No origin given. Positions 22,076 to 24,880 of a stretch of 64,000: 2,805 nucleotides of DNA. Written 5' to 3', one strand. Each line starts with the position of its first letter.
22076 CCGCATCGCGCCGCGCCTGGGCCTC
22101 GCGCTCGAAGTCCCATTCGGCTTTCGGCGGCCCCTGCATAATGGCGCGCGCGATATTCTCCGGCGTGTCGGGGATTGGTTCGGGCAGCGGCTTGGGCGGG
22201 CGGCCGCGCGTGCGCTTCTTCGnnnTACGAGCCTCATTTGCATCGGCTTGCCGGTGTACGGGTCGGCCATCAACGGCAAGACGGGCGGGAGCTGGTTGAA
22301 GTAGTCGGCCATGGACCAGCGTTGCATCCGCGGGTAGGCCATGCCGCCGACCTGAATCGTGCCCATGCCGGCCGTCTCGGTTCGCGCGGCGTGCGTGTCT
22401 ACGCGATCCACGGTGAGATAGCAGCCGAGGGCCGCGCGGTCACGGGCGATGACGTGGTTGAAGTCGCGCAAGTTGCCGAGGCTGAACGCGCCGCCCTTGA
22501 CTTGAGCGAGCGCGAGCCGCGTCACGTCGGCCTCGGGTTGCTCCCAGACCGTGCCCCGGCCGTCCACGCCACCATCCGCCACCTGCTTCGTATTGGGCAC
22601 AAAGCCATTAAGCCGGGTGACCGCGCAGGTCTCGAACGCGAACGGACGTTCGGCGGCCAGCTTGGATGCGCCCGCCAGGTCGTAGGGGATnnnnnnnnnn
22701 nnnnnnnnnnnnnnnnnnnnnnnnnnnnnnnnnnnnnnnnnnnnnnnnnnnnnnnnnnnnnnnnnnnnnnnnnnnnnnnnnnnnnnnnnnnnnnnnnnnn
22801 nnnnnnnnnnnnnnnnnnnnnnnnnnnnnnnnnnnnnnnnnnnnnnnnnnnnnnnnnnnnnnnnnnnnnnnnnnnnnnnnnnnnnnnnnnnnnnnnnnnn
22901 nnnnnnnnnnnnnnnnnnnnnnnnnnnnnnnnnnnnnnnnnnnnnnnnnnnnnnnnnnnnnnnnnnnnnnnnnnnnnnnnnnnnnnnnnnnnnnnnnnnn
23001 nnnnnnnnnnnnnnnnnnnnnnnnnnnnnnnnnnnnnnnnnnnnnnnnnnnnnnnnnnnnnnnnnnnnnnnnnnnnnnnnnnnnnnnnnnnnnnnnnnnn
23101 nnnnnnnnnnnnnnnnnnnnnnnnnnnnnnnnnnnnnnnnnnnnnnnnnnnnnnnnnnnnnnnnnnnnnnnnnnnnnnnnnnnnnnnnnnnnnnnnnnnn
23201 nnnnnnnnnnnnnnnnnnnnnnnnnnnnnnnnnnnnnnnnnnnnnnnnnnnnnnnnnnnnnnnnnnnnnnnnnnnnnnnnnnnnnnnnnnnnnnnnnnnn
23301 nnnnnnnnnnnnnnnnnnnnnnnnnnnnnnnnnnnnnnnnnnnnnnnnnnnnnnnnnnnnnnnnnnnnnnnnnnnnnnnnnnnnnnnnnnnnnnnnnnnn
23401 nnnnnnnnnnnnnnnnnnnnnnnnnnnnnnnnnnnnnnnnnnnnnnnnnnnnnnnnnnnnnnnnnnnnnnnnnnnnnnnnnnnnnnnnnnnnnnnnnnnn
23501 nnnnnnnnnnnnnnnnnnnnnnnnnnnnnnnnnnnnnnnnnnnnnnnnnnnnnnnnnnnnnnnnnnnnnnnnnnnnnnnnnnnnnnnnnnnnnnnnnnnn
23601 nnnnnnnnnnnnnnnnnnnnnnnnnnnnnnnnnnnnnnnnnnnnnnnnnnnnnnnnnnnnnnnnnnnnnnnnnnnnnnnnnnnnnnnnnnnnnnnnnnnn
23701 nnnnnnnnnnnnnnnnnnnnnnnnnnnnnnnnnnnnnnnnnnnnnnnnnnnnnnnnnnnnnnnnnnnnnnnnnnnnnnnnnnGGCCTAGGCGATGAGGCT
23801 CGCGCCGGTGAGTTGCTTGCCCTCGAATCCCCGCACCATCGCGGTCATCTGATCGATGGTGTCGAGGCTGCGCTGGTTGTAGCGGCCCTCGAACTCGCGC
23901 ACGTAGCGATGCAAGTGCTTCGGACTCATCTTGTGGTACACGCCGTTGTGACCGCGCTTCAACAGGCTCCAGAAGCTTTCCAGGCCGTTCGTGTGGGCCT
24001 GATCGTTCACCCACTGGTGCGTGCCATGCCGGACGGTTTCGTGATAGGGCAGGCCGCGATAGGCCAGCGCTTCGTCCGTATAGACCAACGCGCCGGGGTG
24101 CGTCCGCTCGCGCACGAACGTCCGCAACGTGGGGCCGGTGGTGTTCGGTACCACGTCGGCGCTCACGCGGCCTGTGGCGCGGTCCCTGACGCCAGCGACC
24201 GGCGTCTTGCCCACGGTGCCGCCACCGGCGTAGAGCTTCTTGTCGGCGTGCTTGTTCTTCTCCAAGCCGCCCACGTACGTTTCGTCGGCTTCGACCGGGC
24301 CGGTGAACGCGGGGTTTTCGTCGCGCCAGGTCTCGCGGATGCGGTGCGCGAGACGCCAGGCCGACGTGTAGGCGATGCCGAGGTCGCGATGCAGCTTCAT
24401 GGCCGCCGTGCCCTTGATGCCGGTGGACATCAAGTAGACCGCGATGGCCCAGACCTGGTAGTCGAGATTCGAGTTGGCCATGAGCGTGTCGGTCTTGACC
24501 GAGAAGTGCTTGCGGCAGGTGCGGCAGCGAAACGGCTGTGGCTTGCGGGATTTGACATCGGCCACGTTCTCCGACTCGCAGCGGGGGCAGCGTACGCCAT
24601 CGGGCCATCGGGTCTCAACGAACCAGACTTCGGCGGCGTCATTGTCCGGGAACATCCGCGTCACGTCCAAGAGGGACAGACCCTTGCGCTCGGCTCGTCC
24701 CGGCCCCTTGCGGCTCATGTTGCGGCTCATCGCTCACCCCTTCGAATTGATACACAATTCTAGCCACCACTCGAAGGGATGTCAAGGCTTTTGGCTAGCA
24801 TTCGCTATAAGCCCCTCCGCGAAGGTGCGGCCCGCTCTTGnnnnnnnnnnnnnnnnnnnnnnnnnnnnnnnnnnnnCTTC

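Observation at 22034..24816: IS1595-family element carrying an orphan methyltransferase fused to an Mrr-like nuclease domain plus a tiny AT-hook ORF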

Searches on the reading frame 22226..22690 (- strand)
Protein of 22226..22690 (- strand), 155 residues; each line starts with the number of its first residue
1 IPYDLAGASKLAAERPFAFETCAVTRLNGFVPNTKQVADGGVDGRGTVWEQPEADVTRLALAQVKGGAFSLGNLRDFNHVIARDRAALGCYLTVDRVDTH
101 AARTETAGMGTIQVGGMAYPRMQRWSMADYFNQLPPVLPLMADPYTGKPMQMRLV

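Call 25: predict_structure(alignment_id=A2)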
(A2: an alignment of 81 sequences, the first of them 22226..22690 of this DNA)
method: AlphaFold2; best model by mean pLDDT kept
length: 155 residues; sequences in the alignment: 81
mean_pLDDT: 93.1   pTM: 0.88
mean pLDDT of the five models: 93.1, 92.0, 91.9, 91.0, 88.6
residues with pLDDT >= 90: 137; 70-90: 14; 50-70: 2; < 50: 2
segments of 3 or more residues with pLDDT < 50: none
pLDDT, mean of each block of 10 residues (from residue 1): 92 95 95 85 95 96 93 96 97 96 96 96 96 95 93 54
secondary structure, 60 per line:
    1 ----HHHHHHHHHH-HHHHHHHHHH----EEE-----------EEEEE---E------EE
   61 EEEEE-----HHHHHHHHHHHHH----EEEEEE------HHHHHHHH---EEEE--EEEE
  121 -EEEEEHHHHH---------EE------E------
elements in order: H5-14 H16-25 E30-32 E44-48 E59-65 H71-83 E88-93 H100-107 E111-114 E117-120 E122-126 H127-131

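Call 59: search_solved_structures(query=A3, max_evalue=10, show_alignments=4)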
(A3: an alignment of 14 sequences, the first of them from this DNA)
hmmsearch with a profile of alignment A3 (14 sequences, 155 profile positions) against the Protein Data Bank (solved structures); distinct sequences matched with E-value up to 10: 1.
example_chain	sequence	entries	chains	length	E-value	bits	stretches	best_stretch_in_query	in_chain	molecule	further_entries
7ymi_E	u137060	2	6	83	1.1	12.3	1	128-149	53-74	Cytochrome b559 subunit alpha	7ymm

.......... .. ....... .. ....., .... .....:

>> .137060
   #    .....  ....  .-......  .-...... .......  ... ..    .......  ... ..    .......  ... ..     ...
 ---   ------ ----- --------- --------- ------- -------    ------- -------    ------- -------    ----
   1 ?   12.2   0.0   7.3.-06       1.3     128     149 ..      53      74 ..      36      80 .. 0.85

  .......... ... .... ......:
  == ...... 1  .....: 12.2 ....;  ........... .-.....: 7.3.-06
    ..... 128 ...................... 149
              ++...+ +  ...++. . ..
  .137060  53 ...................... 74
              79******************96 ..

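Call 60: search_protein_families(library=pfam, alignment_id=A2, max_evalue=0.01)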
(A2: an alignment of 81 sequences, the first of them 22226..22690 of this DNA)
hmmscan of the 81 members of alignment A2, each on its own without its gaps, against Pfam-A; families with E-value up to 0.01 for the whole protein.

A. member 1, window:22226-22690:- (155 aa): 2 families
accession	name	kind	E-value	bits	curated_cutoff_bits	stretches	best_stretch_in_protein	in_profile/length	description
PF04471.18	Mrr_cat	-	0.0016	19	21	1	23-104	15-96/115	Restriction endonuclease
PF22722.2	NA-iREase1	-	0.0075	16.7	27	1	29-108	14-90/106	NACHT-associated inactive Restriction Endonuclease 1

B. families by the number of members that match (of 81 scanned): 14 families
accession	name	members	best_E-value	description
PF01555.25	N6_N4_Mtase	80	1.2e-50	DNA methylase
PF04471.18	Mrr_cat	69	3.2e-07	Restriction endonuclease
PF13847.12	Methyltransf_31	68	2.5e-06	Methyltransferase domain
PF13649.12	Methyltransf_25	60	1.4e-05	Methyltransferase domain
PF03602.21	Cons_hypoth95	57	5e-05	Conserved hypothetical protein 95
PF02086.21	MethyltransfD12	51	9.3e-06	D12 class N6 adenine-specific DNA methyltransferase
PF08242.18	Methyltransf_12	38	1.4e-05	Methyltransferase domain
PF22722.2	NA-iREase1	23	2.6e-05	NACHT-associated inactive Restriction Endonuclease 1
PF01170.24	UPF0020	23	0.00013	RMKL-like, methyltransferase domain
PF08241.18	Methyltransf_11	14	0.00015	Methyltransferase domain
PF13489.12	Methyltransf_23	12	0.0013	Methyltransferase domain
PF05724.17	TPMT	7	0.00041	Thiopurine S-methyltransferase (TPMT)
PF08853.16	DUF1823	1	0.00043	Domain of unknown function (DUF1823)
PF05175.20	MTS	1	0.0076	Methyltransferase small domain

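Call 77: fold_search(model_id=the predicted structure, library=pdb)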
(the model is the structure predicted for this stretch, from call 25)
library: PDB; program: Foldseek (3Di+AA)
matches with E <= 10: 292; with E <= 0.001: 0
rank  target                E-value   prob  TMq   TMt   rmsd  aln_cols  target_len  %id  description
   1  7eu0_E                1.4e-01  0.91  0.36  0.29   4.4        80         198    9  The cryo-EM structure of A. thaliana Pol IV-RDR2 backtracked complex (released 2021-12-29)
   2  8hil_E                2.0e-01  0.69  0.29  0.23   2.9        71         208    8  A cryo-EM structure of B. oleracea RNA polymerase V at 3.57 Angstrom (released 2023-03-22)
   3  6p4o_B                2.1e-01  0.25  0.32  0.13   7.3       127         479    6  Complex of XPB helicase with Bax1 endonuclease from Sulfurisphaera tokodaii at 3.15 Angstroms resolution (released 2020-06-03)
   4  6hlq_E                3.1e-01  0.72  0.31  0.23   3.4        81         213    9  Yeast RNA polymerase I* elongation complex bound to nucleotide analog GMPCPP (released 2019-04-03)
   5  8bao_B                4.3e-01  0.44  0.39  0.18   6.2       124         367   10  Dysgonamonadaceae bacterium CRISPR ancillary nuclease 2 (released 2022-11-30)
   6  7e8r                  5.6e-01  0.20  0.37  0.20   8.1       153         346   13  EcoT38I restriction endonuclease (released 2022-03-02)
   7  4rov_B                6.0e-01  0.21  0.29  0.27   8.1        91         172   11  The crystal structure of novel APOBEC3G CD2 head-to-tail dimer suggests the binding mode of full-length APOBEC3G to HI (released 2014-12-31)
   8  1knv_A                6.0e-01  0.14  0.25  0.16   7.4       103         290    9  Bse634I restriction endonuclease (released 2002-02-27)
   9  8xl0_E                6.0e-01  0.13  0.31  0.04   7.9       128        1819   12  Citrate-induced filament of human acetyl-coenzyme A carboxylase 1 (ACC1-citrate) (released 2024-10-23)
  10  8xkz_C                6.0e-01  0.13  0.31  0.04   7.9       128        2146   12  Core region of the citrate-induced human acetyl-CoA carboxylase 1 filament (ACC1-citrate) (released 2024-10-23)
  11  8gy8_A                6.4e-01  0.12  0.27  0.13   7.5       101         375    8  The structure of Bax1 from Pyrococcus furiosus (released 2023-09-27)
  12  9bv3_C                7.2e-01  0.04  0.20  0.11  13.5       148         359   14  M1B Midnolin-Proteasome (released 2025-06-11)
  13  9g2l_B                8.2e-01  0.04  0.17  0.06  15.8       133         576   14  Cryo-EM structure of IrtAB in inward-facing state in LMNG (released 2024-12-18)
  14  8cx1_F                8.8e-01  0.18  0.23  0.10   3.6        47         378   11  Cryo-EM structure of human APOBEC3G/HIV-1 Vif/CBFbeta/ELOB/ELOC dimeric complex in State 1 (released 2023-02-15)
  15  6p66_B                8.8e-01  0.09  0.24  0.10   6.7        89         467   13  The crystal structure of the XPB complex with Bax1 from Archaeoglobus fulgidus at 3.0 Angstrom resolution (released 2020-06-17)
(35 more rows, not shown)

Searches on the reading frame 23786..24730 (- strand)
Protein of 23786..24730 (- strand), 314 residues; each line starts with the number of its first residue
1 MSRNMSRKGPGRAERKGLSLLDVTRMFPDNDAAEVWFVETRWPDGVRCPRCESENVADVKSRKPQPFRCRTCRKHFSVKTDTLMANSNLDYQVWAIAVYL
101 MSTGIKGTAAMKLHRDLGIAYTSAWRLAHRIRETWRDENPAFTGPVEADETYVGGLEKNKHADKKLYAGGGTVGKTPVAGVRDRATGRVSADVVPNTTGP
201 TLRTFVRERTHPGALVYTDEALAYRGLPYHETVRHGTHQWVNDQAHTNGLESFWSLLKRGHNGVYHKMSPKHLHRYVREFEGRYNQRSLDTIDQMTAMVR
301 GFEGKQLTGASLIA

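Call 3: search_protein_families(library=pfam, proteins=[window:23786-24730:-], max_evalue=0.1)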
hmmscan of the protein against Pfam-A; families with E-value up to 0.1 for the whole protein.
window:23786-24730:- (314 aa): 7 families
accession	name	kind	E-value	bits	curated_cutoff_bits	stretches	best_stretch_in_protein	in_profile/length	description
PF12762.13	DDE_Tnp_IS1595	-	4.5e-39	134.3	27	1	143-285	3-153/153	ISXO2-like transposase domain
PF12760.12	Zn_ribbon_IS1595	-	1.4e-08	35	25.4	1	29-75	2-46/46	Transposase zinc-ribbon domain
PF05129.18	Zn_ribbon_Elf1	-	0.029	14.9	29.8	1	46-85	23-65/79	Transcription elongation factor Elf1 like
PF23451.1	Zn_ribbon_PaaD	-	0.035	14.2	27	1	43-76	12-49/53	PaaD zinc beta ribbon domain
PF09723.15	Zn_ribbon_8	-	0.04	14.4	34.4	0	43-56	25-37/41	Zinc ribbon domain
PF22191.2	IBR_1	-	0.062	13.6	27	0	44-76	2-31/47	IBR domain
PF06044.18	DpnI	-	0.075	13.1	26.7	0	44-82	30-69/183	Dam-replacing family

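Call 4: search_protein_families(library=ncbifam, proteins=[window:23786-24730:-], max_evalue=0.1)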
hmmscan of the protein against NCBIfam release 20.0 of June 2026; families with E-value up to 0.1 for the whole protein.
window:23786-24730:- (314 aa): 2 families
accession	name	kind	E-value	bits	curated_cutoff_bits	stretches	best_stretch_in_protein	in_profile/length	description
NF033547.1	transpos_IS1595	equivalog_domain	1.9e-51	175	75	1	86-287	1-215/215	IS1595 family transposase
NF033558.1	transpos_IS1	equivalog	5.2e-05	23.3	100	1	48-111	1-64/199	IS1 family transposase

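Call 40: list_cluster_members(proteins=[P0001, window:23789-24730:-, window:22065-22226:-, P0007, P0023, P0034, P0097, P0120])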
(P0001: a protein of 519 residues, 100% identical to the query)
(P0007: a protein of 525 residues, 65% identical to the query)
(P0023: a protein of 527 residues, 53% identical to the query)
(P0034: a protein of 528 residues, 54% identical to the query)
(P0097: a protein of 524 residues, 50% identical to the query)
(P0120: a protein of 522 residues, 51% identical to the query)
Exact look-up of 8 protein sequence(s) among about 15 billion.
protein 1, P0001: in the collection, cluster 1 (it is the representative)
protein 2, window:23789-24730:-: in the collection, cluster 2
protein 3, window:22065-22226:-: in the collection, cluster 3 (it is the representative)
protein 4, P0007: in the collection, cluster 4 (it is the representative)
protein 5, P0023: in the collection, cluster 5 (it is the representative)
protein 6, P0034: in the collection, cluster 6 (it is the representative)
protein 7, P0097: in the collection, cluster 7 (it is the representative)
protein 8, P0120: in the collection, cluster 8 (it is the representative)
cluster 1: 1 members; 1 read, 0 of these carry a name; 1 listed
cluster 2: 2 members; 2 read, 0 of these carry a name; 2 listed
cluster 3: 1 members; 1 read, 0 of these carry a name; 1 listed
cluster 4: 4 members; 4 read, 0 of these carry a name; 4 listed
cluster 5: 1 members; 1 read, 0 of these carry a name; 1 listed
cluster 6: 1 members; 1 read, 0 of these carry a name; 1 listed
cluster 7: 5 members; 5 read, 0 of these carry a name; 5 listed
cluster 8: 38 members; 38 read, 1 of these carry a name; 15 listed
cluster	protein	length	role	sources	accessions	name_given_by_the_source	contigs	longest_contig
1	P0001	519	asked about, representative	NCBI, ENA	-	-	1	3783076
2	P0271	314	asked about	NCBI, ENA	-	-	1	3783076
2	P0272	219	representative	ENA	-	-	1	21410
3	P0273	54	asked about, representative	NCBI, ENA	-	-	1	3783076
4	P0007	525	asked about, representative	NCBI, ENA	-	-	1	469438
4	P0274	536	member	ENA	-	-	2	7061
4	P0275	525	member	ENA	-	-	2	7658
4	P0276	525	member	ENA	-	-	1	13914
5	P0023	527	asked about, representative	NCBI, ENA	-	-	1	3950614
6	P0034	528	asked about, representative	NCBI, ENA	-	-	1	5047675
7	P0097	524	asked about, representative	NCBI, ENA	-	-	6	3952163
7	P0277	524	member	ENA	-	-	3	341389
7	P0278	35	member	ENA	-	-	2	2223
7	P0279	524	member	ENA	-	-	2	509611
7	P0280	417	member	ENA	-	-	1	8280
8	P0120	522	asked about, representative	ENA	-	-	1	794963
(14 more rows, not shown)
